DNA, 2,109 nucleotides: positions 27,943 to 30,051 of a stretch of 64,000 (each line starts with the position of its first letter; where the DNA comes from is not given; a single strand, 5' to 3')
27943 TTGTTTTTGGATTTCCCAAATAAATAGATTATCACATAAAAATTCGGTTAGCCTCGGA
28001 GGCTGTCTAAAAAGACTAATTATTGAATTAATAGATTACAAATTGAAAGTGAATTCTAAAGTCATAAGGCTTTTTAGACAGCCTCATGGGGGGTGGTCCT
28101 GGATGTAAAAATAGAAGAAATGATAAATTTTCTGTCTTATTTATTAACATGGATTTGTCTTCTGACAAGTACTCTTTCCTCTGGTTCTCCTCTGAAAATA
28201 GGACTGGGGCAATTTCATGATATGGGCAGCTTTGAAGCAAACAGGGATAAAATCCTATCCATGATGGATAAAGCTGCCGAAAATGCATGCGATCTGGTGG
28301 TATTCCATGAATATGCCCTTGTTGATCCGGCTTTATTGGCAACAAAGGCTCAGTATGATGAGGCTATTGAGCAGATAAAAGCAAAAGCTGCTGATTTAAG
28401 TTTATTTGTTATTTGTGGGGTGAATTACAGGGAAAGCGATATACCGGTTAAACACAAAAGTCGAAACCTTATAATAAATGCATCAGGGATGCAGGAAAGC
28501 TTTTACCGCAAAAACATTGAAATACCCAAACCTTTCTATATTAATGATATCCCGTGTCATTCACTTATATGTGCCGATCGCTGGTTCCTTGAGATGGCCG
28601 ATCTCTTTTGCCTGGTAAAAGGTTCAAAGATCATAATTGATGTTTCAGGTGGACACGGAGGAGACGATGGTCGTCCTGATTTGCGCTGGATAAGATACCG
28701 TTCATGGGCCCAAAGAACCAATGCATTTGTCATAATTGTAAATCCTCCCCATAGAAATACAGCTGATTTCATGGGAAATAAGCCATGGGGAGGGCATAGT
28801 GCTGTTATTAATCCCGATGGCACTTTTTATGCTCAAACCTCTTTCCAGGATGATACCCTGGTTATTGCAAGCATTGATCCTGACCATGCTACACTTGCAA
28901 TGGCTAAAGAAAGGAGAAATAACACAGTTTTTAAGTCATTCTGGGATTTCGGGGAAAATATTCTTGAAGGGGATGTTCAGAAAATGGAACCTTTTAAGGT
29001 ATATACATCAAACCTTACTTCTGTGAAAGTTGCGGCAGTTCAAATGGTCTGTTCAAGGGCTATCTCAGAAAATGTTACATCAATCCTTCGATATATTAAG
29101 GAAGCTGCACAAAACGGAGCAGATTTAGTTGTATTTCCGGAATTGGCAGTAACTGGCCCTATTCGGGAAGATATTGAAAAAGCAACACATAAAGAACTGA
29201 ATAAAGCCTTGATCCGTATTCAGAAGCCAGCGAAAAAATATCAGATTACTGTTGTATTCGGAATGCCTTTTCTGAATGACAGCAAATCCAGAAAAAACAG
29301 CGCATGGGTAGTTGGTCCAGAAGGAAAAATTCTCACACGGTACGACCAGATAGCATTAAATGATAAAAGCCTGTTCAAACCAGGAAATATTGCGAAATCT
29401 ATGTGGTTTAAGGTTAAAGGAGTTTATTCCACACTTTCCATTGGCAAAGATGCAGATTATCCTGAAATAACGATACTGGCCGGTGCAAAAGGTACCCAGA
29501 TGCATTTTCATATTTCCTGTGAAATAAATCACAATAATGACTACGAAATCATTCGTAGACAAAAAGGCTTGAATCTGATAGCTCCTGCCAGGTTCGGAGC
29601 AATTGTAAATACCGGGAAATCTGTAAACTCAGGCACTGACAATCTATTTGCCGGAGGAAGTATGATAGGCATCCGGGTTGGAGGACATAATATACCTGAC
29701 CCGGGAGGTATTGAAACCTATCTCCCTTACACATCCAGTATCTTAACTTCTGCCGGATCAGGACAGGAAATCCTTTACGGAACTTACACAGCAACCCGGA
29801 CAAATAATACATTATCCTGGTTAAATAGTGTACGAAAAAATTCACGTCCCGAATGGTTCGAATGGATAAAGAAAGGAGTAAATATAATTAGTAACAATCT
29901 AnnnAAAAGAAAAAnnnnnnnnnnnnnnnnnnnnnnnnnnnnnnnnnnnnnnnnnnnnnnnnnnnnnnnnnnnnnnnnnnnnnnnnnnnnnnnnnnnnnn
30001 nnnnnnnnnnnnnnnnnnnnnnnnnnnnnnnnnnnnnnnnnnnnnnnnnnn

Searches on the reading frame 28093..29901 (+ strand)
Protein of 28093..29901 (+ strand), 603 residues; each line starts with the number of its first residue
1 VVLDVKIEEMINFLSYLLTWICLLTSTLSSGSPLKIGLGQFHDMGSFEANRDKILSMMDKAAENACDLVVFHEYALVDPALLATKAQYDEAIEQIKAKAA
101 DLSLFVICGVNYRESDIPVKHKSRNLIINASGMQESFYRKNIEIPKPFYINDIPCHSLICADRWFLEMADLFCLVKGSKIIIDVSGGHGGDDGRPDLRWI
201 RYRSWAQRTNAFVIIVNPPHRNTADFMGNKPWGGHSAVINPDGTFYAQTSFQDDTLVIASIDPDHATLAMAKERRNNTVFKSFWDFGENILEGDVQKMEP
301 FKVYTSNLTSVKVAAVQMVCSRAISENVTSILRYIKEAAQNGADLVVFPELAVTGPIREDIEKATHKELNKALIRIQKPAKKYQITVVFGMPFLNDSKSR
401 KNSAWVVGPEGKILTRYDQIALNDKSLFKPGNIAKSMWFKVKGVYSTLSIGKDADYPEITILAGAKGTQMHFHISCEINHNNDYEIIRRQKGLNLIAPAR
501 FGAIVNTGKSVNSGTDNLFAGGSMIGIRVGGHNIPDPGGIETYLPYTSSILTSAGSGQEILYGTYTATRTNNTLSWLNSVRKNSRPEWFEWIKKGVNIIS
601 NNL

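Call 9: search_protein_families(library=pfam, proteins=[window:28093-29901:+], max_evalue=0.001)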
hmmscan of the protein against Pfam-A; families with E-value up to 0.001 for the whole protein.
window:28093-29901:+ (603 aa): 1 family
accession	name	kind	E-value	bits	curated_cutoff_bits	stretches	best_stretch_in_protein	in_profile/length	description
PF00795.27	CN_hydrolase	-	2.7e-35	122.4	23.2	2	312-475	1-173/256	Carbon-nitrogen hydrolase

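Call 40: search_protein_families(library=pfam, proteins=[window:28093-29901:+], max_evalue=0.01)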
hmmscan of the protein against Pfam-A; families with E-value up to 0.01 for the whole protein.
window:28093-29901:+ (603 aa): 2 families
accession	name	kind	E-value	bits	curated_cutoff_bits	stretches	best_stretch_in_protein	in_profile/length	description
PF00795.27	CN_hydrolase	-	2.7e-35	122.4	23.2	2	312-475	1-173/256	Carbon-nitrogen hydrolase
PF02833.19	DHHA2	-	0.0014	19.4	27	0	301-348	23-71/126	DHHA2 domain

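Call 62: search_protein_families(library=ncbifam, proteins=[window:28093-29901:+], max_evalue=0.00001)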
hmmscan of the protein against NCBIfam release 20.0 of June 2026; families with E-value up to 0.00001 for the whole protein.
window:28093-29901:+ (603 aa): 8 families
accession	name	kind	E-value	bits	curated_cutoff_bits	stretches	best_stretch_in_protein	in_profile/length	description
NF010588.0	PRK13981.1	equivalog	1.8e-21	76.1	479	2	311-472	7-171/546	NAD+ synthase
TIGR03381.1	agmatine_aguB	equivalog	7.1e-18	64.9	410.25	1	311-466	1-165/279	N-carbamoylputrescine amidase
NF033621.1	de_GSH_amidase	exception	3.8e-15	55.9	355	1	312-425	1-115/260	deaminated glutathione amidase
NF009803.0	PRK13287.1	equivalog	2.6e-14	52.7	406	1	313-476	21-190/333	formamidase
NF002730.0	PRK02628.1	equivalog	6.1e-14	51.1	473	1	304-414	8-117/677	NAD(+) synthase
TIGR00546.1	lnt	equivalog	2.2e-13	50.2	132.9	1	308-422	157-273/395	apolipoprotein N-acyltransferase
NF040852.1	nitrile_Arch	equivalog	2.1e-11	43.5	500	1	311-472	1-167/262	nitrilase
TIGR04048.1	nitrile_sll0784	equivalog_domain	2.2e-07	30.1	502.6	0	310-353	2-46/301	Nit6803 family nitrilase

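Call 63: search_solved_structures(query=window:28093-29901:+, max_evalue=0.001)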
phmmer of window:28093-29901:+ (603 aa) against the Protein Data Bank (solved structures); distinct sequences matched with E-value up to 0.001: 20.
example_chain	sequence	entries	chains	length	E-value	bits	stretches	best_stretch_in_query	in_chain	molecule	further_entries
3p8k_A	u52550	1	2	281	1.7e-10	43.5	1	323-475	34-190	Hydrolase, carbon-nitrogen family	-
2w1v_A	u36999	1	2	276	3.7e-07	32.5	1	310-433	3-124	NITRILASE HOMOLOG 2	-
5h8k_A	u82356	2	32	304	3.7e-06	29.2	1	311-487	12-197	N-carbamoylputrescine amidohydrolase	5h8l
5h8i_A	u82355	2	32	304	7.3e-06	28.2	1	311-487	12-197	N-carbamoylputrescine amidohydrolase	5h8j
6ypa_A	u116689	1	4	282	1.3e-05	27.4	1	311-473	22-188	CN hydrolase domain-containing protein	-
2e2k_A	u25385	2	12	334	1.3e-05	27.3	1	317-489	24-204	Formamidase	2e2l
7ovg_A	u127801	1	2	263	1.5e-05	27.2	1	311-473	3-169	CN hydrolase domain-containing protein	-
3ivz_A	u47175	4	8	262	1.8e-05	26.9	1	311-437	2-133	Nitrilase | Beta ureidopropionase (Beta-alanine synthase)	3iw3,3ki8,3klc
1j31_A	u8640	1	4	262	3.2e-05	26.1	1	311-470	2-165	Hypothetical protein PH0642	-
2dyu_A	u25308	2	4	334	3.4e-05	26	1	317-489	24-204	Formamidase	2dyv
5b62_A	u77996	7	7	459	0.00012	24.2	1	302-424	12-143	Nta1p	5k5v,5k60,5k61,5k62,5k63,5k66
5hyy_A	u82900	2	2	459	0.00012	24.2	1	302-424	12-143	Nta1p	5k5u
5kha_A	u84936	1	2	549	0.00012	24.2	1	308-423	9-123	Glutamine-dependent NAD+ synthetase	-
5ny2_A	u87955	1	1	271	0.00013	24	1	335-470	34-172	Amidase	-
5nz5_A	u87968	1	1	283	0.00015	23.9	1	335-470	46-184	Amidase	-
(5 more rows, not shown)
